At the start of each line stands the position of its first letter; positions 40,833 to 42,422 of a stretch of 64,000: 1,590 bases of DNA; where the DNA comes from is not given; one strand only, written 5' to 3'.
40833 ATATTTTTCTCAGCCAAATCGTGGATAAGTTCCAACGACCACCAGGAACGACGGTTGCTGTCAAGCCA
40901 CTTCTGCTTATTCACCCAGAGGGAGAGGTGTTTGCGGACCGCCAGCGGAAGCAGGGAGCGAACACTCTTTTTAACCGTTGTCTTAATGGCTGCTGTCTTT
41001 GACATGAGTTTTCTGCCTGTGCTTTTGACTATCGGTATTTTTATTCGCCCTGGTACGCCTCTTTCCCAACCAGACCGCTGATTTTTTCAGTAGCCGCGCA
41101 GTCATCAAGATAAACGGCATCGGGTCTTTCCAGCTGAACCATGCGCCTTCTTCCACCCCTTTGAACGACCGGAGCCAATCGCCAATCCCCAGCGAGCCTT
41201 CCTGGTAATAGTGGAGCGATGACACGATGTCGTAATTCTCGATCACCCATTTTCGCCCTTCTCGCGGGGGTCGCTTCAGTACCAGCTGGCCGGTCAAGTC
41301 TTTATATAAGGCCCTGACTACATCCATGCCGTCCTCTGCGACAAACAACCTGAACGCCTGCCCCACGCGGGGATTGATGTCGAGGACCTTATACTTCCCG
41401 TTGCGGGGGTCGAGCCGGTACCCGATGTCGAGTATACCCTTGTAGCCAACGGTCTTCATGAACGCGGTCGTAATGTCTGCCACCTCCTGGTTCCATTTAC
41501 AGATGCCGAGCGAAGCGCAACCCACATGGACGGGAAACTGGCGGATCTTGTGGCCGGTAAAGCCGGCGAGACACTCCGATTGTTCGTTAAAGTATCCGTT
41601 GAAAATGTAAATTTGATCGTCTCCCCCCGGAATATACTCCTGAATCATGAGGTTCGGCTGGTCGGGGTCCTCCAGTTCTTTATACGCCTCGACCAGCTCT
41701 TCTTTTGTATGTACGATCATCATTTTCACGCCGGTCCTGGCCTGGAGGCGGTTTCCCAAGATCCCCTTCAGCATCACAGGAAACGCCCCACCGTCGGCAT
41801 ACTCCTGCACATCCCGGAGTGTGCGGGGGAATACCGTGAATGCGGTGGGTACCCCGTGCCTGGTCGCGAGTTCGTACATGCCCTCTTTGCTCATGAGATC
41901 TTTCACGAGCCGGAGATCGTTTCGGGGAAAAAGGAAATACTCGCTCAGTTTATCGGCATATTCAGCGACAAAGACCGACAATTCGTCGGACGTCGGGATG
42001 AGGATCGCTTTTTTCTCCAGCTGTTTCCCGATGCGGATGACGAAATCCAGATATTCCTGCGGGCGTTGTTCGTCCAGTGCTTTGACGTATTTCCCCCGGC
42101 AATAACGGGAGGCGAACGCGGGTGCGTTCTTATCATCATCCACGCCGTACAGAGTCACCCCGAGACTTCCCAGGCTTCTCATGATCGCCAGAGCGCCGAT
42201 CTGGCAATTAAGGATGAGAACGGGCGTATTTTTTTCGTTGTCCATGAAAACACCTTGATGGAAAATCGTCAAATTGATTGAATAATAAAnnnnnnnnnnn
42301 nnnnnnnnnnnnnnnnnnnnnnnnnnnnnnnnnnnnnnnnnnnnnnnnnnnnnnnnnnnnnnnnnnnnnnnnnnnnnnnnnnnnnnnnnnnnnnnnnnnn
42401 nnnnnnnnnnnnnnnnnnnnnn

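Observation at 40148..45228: Sulfolactate-synthesis cassette (comA/comB) embedded in an exopolysaccharide operon: candidate sulfonated-glycan pathway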

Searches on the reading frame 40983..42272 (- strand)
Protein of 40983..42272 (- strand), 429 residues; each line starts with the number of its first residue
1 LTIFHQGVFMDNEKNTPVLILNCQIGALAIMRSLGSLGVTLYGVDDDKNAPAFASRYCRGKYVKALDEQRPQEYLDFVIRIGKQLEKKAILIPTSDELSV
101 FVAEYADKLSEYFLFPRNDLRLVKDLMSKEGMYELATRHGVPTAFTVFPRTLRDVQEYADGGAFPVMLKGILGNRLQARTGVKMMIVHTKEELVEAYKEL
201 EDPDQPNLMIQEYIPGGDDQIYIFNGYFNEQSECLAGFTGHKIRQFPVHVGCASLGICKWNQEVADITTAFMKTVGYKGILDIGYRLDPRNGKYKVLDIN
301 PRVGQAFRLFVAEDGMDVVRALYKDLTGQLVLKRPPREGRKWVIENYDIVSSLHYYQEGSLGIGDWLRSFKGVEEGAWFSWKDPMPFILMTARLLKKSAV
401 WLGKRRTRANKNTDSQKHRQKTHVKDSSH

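Call 4: search_protein_families(library=pfam, proteins=[window:40983-42272:-], max_evalue=0.01)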
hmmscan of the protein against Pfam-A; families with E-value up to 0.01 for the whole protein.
window:40983-42272:- (429 aa): 1 family
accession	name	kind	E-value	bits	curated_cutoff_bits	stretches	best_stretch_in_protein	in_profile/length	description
PF02786.22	CPSase_L_D2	-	8.5e-05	22.6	19.8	1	264-321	141-198/211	Carbamoyl-phosphate synthase L chain, ATP binding domain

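Call 5: search_protein_families(library=ncbifam, proteins=[window:40983-42272:-], max_evalue=0.01)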
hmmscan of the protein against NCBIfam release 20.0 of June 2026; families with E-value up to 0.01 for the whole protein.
window:40983-42272:- (429 aa): 6 families
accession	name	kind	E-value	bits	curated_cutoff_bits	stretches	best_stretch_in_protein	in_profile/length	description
NF009406.0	PRK12767.1-5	equivalog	1.5e-16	60.4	271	1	72-329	57-296/327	carbamoyl phosphate synthase-like protein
NF009404.0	PRK12767.1-3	equivalog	2.2e-09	36.7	316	1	41-330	28-310/344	carbamoyl phosphate synthase-like protein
NF009402.0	PRK12767.1-1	equivalog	7.8e-08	31.5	218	1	59-303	46-276/329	carbamoyl phosphate synthase-like protein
NF002563.0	PRK02186.1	subfamily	3.5e-05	22.2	625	1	104-248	83-219/890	argininosuccinate lyase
TIGR01369.1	CPSaseII_lrg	equivalog_domain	0.00082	17.1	1027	1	141-331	682-869/1052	carbamoyl-phosphate synthase (glutamine-hydrolyzing) large subunit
NF006766.0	PRK09288.1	equivalog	0.0064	15.3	339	1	31-199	28-180/396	formate-dependent phosphoribosylglycinamide formyltransferase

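Call 23: search_solved_structures(query=window:40983-42272:-, max_evalue=1)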
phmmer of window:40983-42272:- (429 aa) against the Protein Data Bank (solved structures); distinct sequences matched with E-value up to 1: 11.
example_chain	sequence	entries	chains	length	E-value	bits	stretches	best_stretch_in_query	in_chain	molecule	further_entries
2qf7_A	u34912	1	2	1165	0.002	20.2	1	18-329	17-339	Pyruvate carboxylase protein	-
3tw6_A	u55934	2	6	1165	0.002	20.2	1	18-329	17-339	Pyruvate carboxylase protein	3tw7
7txv_A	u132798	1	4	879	0.052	15.6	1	127-232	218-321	Cyanophycin synthase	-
7lg5_A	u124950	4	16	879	0.052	15.6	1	127-232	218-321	Cyanophycin synthase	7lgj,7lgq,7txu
1a9x_A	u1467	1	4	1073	0.065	15.2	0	264-324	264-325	CARBAMOYL PHOSPHATE SYNTHETASE (LARGE CHAIN)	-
1ce8_A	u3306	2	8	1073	0.066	15.2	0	264-324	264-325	PROTEIN (CARBAMOYL-PHOSPHATE SYNTHASE) | carbamoyl phosphate synthetase large chain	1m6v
1bxr_A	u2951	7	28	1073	0.066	15.2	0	264-324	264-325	CARBAMOYL-PHOSPHATE SYNTHASE | CARBAMOYL PHOSPHATE SYNTHETASE: LARGE SUBUNIT | CARBAMOYL PHOSPHATE SYNTHETASE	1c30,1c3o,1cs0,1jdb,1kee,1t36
4bs9_A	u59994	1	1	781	0.11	14.5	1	51-108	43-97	TRUD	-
7ta5_A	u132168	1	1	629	0.14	14.1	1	141-228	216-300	Glutathione synthase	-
8ssd_A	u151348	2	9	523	0.55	12.2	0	332-383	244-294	Methionine synthase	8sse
7cm9_A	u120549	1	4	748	0.85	11.6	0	129-279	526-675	DMSP lyase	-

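Call 25: find_homologous_proteins(query=window:40983-42272:-, max_evalue=0.00001)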
Query window:40983-42272:- (429 aa): 2627 proteins with E <= 0.00001 among 6872 candidates; the best 120 are listed.
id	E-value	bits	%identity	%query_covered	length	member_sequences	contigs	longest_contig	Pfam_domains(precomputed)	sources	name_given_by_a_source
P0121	2.4e-287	971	100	98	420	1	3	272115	-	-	-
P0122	1.6e-286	968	100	98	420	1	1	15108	-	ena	-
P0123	2.3e-286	967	100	98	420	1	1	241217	-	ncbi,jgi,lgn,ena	jgi:D-aspartate ligase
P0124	1.4e-284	961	99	98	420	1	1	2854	-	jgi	-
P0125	2.0e-284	961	99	98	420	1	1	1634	-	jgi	jgi:predicted ATP-grasp superfamily ATP-dependent carboligase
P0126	1.9e-283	958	99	98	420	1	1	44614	-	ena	-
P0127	2.7e-274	928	96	98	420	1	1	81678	-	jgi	-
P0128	5.6e-272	920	95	98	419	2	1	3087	-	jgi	jgi:D-aspartate ligase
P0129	5.5e-242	821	84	98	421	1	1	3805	PF02786.23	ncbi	-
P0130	2.3e-228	776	80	98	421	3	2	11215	-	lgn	-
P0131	4.7e-227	772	81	95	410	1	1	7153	-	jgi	jgi:D-aspartate ligase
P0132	1.2e-214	731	81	91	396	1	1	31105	-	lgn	-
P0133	4.3e-212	723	77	92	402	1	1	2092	-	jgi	jgi:D-aspartate ligase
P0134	5.3e-210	716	75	96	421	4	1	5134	-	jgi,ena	-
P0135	2.1e-209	714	77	91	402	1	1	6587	-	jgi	jgi:D-aspartate ligase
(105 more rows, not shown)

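Call 36: find_related_loci(query=A1, collection=genome_contigs, flank=10000)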
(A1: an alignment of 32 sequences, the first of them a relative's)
Query A1 (420 aa) in genome_contigs; peptide patterns used: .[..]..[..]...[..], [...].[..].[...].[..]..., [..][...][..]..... (x = any residue, [..] = any of these).
599 stretches matched a pattern (row limit reached: there are more); 254 encode a relative of the query (tblastn E <= 1e-3); the best 80 are kept; 80 distinct loci.
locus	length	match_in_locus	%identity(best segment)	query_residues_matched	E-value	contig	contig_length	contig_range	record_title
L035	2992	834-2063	66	6-409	0e+0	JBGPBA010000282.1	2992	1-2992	MAG: Candidatus Krumholzibacteriia bacterium isolate OBJ_0618_130150_116 k141_5377255_length_2992_cov_10.0000, whole gen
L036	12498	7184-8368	69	1-396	0e+0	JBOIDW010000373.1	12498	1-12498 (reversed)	MAG: Gammaproteobacteria bacterium isolate H1-B1_metabat2.bin.5 k127_1048176, whole genome shotgun sequence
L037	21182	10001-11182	64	3-396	5e-179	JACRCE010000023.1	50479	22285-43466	MAG: Deltaproteobacteria bacterium isolate NC_groundwater_1638_Pr3_B-0.1um_54_19 SR-2_scaffold_141_462661, whole genome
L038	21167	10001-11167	64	1-389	2e-175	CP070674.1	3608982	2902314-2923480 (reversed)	MAG: Candidatus Zixiibacteriota bacterium isolate bin72 chromosome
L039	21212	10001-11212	59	3-413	1e-174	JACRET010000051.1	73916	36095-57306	MAG: Deltaproteobacteria bacterium isolate NC_groundwater_1706_Pr3_B-0.1um_52_15 SR-2_scaffold_141_1626887, whole genome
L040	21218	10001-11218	62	7-413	4e-174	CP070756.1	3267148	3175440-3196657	MAG: Candidatus Zixiibacteriota bacterium isolate bin295 chromosome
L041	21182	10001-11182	63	3-396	4e-174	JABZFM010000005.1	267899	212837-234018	MAG: Desulfobacteraceae bacterium isolate Grevelingen_8MPa_metabat2.60 scaffold_79, whole genome shotgun sequence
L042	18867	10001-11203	61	6-406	8e-174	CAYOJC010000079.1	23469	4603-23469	MAG TPA_asm: uncultured Syntrophobacteraceae bacterium isolate SRP136066_co1_407 genome assembly, contig: NODE_1936_leng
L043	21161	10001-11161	64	6-392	1e-172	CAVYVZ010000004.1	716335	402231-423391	MAG: uncultured Acidobacteriota bacterium isolate MFD09206.bin.2.2 genome assembly, contig: contig_1915, whole genome sh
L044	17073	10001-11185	62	3-396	2e-172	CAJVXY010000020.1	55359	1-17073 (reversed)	MAG TPA_asm: uncultured Acidiferrobacteraceae bacterium isolate DRR093004_bin.13_MetaBAT_v2.12.1_MAG genome assembly, co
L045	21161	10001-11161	63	4-390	3e-171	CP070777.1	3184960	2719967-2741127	MAG: Candidatus Zixiibacteriota bacterium isolate bin19 chromosome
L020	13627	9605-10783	60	4-396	2e-171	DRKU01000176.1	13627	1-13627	MAG TPA_asm: Gammaproteobacteria bacterium isolate HyVt-448 HyVt-448_k145_621489, whole genome shotgun sequence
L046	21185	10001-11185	61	3-396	4e-171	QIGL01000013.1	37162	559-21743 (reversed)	MAG: Acidiferrobacteraceae bacterium isolate SZUA-150 Ga0063293_10000654, whole genome shotgun sequence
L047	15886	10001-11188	59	4-399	3e-169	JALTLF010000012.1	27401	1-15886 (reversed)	MAG: Chromatiales bacterium isolate S139_maxbin2_scaf2bin.311 S139_NODE_1135_length_27401_cov_67.816125, whole genome sh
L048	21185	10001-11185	62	3-396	3e-169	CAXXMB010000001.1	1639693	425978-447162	MAG: uncultured Desulfatitalea sp. isolate 24a4592a-339c-494a-8bd6-25b06643d142 genome assembly, contig: contig_1, whole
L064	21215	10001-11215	51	4-401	2e-135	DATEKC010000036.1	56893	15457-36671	MAG TPA_asm: Terriglobia bacterium isolate SMAG_U8880 k141_889545, whole genome shotgun sequence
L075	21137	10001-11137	52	4-381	5e-131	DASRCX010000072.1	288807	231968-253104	MAG TPA_asm: Terriglobia bacterium isolate SMAG_U9964 k141_452420, whole genome shotgun sequence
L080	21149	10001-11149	50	1-382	3e-129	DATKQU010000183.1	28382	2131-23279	MAG TPA_asm: Terriglobia bacterium isolate SMAG_U14010 k141_1223987, whole genome shotgun sequence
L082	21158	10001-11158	52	4-388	2e-129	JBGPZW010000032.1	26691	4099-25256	MAG: Terriglobia bacterium isolate OBJ1_062018_070_16 k141_1136627_length_26691_cov_34.6533, whole genome shotgun sequen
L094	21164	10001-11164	50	4-393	3e-126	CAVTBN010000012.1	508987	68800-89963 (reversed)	MAG: uncultured Acidobacteriota bacterium isolate MFD02416.bin.1.244 genome assembly, contig: contig_4661, whole genome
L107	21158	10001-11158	49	4-388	1e-121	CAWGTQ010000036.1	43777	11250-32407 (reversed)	MAG: uncultured Acidobacteriota bacterium isolate MFD05580.bin.2.5 genome assembly, contig: contig_37939, whole genome s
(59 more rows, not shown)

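Call 46: search_protein_families(library=pfam, proteins=[L107:11326-12726:+, L094:12787-13962:+, L075:2382-4358:+, L075:18932-20521:+, L080:3999-5501:+, L064:17954-19450:+, L040:17751-19127:+, L094:13940-15109:+, L075:11302-12024:+, L082:14768-16009:-], max_evalue=0.001)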
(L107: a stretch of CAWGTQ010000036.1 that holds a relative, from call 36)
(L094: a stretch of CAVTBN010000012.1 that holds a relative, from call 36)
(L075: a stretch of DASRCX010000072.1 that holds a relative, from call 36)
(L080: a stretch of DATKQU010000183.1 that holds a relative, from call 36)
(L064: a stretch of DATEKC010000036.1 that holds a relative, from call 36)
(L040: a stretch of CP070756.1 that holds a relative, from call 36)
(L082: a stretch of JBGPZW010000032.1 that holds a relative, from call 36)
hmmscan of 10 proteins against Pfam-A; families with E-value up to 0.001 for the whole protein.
L107:11326-12726:+ (466 aa): 0 families

L094:12787-13962:+ (391 aa): 3 families
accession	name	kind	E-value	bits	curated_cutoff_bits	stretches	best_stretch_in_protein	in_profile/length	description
PF01636.29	APH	-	5.6e-12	46.4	23.2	1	211-302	127-211/239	Phosphotransferase enzyme family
PF01633.27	Choline_kinase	-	2.9e-05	24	29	1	229-293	139-204/300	Choline/ethanolamine kinase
PF02958.26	EcKL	-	0.00017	21.4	22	1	206-293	168-261/294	Ecdysteroid kinase-like family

L075:2382-4358:+ (658 aa): 7 families
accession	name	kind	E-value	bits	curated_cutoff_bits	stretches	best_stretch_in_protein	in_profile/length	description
PF13401.12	AAA_22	-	1.9e-21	77.2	27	1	41-170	3-130/130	AAA domain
PF08308.17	PEGA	-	1.2e-20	73.6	20.8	2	491-559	2-69/71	PEGA domain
PF13191.12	AAA_16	-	5.8e-09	37.1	32.6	1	29-151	9-161/167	AAA ATPase domain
PF13620.12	CarboxypepD_reg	-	1.2e-05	26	32.3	1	519-557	42-81/82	Carboxypeptidase regulatory-like domain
PF13245.12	AAA_19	-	0.00024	21.7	25.1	1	44-143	12-112/134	AAA domain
PF25199.1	nSTAND_NTPase5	-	0.00043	20.6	34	0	41-163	39-133/145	Novel STAND NTPase 5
PF13173.12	AAA_14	-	0.00096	19.6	27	0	54-196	13-128/129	AAA domain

L075:18932-20521:+ (529 aa): 1 family
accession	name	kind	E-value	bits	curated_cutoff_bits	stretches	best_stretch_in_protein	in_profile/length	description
PF04932.20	Wzy_C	-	2.2e-16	60.4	31.7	1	301-435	5-149/149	O-Antigen ligase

L080:3999-5501:+ (500 aa): 5 families
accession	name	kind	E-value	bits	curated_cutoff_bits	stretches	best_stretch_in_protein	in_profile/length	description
PF03721.20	UDPG_MGDP_dh_N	-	2.2e-50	171.3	27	1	16-221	2-187/187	UDP-glucose/GDP-mannose dehydrogenase family, NAD binding domain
PF00984.24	UDPG_MGDP_dh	-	4.4e-33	113.7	25.4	1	236-327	2-93/94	UDP-glucose/GDP-mannose dehydrogenase family, central domain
PF03720.21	UDPG_MGDP_dh_C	-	1.3e-32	112.6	30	1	350-455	1-103/103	UDP-glucose/GDP-mannose dehydrogenase family, UDP binding domain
PF03807.23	F420_oxidored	-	4.7e-06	27.6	21.6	0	16-110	1-79/94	NADP oxidoreductase coenzyme F420-dependent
PF03446.21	NAD_binding_2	-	6.1e-05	23.5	21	1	16-108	1-73/161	NAD binding domain of 6-phosphogluconate dehydrogenase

L064:17954-19450:+ (498 aa): 2 families
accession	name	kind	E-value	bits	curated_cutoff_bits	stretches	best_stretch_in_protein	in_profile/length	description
PF13229.12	Beta_helix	-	8.8e-29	100.6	25.9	3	237-400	11-158/158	Right handed beta helix region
PF05048.19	NosD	-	1.1e-08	35.2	23.6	2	304-482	41-187/212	Periplasmic copper-binding protein (NosD)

L040:17751-19127:+ (458 aa): 9 families
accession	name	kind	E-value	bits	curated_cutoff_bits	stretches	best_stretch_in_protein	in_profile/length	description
PF00158.32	Sigma54_activat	-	1.6e-65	220.3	20.2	1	157-322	2-167/168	Sigma-54 interaction domain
PF25601.1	AAA_lid_14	-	4.4e-25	87.8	27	1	328-397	1-70/87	AAA+ ATPase lid domain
PF14532.12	Sigma54_activ_2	-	1.4e-20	74.4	25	1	157-327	1-138/138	Sigma-54 interaction domain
PF00072.30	Response_reg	-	3.7e-19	69.4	30.2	1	8-122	1-110/111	Response regulator receiver domain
PF02954.25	HTH_8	-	2.3e-15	56.5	22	1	416-456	2-42/42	Bacterial regulatory protein, Fis family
PF07728.20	AAA_5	-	5e-08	33.5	22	1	179-298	1-123/139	AAA domain (dynein-related subfamily)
PF01078.27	Mg_chelatase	-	1.2e-05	25.3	20.3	0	239-298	97-158/207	Magnesium chelatase, subunit ChlI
PF18024.7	HTH_50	-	6.8e-05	22.9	27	1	416-458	8-49/50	Helix-turn-helix domain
PF07724.20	AAA_2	-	0.00043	20.8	27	1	178-308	4-135/166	AAA domain (Cdc48 subfamily)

L094:13940-15109:+ (389 aa): 2 families
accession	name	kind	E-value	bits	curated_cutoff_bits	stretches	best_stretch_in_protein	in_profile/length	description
PF05050.19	Methyltransf_21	-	6.2e-19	69.2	22.7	1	173-334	1-172/173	Methyltransferase FkbM domain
PF01135.25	PCMT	-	4.6e-07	30.3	20.3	1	161-222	68-128/210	Protein-L-isoaspartate(D-aspartate) O-methyltransferase (PCMT)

L075:11302-12024:+ (240 aa): 6 families
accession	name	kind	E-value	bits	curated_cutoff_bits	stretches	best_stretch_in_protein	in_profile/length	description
PF13649.12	Methyltransf_25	-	5.4e-16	59.5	27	1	57-148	1-96/97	Methyltransferase domain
PF08241.18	Methyltransf_11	-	1.4e-15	58.1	21.2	1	58-149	1-91/95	Methyltransferase domain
PF13489.12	Methyltransf_23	-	4e-08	33.6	27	1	42-200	12-161/164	Methyltransferase domain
PF08242.18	Methyltransf_12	-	5.9e-08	33.8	30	1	58-148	1-95/98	Methyltransferase domain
PF13847.12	Methyltransf_31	-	2.9e-06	27.5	27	1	54-153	4-109/145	Methyltransferase domain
PF01209.24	Ubie_methyltran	-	1.9e-05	24.5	20.1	1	53-151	47-149/233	ubiE/COQ5 methyltransferase family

L082:14768-16009:- (413 aa): 2 families
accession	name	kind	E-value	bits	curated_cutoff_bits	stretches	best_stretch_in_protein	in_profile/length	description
PF02518.31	HATPase_c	-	6.1e-26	91.5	26.4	1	283-410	2-109/111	Histidine kinase-, DNA gyrase B-, and HSP90-like ATPase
PF00512.31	HisKA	-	7.3e-17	61.6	26.9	1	169-236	2-66/66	His Kinase A (phospho-acceptor) domain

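Call 61: predict_structure(alignment_id=A2)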
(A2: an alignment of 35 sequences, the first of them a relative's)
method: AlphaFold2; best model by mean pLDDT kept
length: 420 residues; sequences in the alignment: 35
mean_pLDDT: 84.7   pTM: 0.84
mean pLDDT of the five models: 84.7, 83.3, 82.9, 82.5, 80.6
residues with pLDDT >= 90: 245; 70-90: 108; 50-70: 39; < 50: 28
segments of 3 or more residues with pLDDT < 50: 237-243, 402-420
pLDDT, mean of each block of 10 residues (from residue 1): 80 91 93 96 94 95 97 95 94 97 97 94 95 95 93 91 81 85 95 88 85 93 95 64 67 96 97 93 94 78 91 95 89 67 54 66 73 85 79 67 45 37
secondary structure, 60 per line:
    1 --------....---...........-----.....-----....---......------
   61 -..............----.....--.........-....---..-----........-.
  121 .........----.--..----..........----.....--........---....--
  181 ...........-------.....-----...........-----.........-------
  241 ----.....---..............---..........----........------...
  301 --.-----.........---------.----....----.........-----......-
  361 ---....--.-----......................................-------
elements in order: E9-12 H16-26 E32-36 H42-45 E49-54 H62-75 E80-84 H87-95 H97-100 H111-118 H120-129 H143-152 E157-161 H164-171 E175-178 H181-191 E199-203 E212-219 E225-233 E245-249 H253-266 E270-279 E284-291 H309-317 E332-335 H340-348 H354-359 E364-367 H376-413
